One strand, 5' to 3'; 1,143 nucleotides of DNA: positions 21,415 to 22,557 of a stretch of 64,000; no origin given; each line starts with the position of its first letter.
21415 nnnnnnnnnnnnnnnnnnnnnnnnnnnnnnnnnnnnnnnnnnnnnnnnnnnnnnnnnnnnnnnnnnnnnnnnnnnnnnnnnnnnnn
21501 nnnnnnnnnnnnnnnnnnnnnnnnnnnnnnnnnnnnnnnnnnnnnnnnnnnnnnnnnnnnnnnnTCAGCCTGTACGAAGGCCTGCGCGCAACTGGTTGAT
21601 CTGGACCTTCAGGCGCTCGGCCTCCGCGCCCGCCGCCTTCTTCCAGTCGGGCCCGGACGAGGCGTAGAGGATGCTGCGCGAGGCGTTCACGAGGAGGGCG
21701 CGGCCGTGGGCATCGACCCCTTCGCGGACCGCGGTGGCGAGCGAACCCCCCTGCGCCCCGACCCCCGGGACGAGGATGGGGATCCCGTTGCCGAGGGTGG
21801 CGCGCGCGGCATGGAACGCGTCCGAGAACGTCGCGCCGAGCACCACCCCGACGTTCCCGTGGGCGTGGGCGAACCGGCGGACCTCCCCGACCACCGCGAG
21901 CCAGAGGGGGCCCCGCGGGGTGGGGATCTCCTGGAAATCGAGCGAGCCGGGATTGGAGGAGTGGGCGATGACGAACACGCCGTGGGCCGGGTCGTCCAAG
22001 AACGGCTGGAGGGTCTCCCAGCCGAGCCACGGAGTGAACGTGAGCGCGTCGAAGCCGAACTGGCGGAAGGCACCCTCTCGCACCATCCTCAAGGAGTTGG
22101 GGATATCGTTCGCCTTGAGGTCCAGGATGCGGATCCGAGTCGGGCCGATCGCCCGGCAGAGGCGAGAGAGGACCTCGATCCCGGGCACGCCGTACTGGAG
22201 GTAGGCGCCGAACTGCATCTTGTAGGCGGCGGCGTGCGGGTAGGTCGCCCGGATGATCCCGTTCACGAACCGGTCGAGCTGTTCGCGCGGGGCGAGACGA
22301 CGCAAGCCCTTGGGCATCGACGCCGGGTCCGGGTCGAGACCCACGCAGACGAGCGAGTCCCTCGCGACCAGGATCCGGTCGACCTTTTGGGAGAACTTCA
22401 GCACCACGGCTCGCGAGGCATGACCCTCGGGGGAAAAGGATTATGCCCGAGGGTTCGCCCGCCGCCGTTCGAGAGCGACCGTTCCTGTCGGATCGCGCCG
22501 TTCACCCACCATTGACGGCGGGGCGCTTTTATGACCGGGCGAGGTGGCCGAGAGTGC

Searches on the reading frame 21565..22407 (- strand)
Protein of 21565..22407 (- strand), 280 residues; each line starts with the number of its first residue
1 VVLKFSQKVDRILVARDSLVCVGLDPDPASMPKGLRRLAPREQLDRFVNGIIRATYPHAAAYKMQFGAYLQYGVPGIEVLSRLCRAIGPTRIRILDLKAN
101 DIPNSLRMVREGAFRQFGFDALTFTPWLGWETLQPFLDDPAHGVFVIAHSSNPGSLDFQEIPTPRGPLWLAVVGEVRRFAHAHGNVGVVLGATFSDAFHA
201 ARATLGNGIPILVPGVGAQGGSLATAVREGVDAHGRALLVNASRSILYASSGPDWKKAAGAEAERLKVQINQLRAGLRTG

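Call 19: search_protein_families(library=pfam, proteins=[window:21565-22407:-])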
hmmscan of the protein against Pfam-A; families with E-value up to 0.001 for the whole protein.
window:21565-22407:- (280 aa): 1 family
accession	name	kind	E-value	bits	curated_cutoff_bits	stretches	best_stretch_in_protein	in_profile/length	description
PF00215.30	OMPdecase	-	7.3e-20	72.3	27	1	19-250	2-212/221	Orotidine 5'-phosphate decarboxylase / HUMPS family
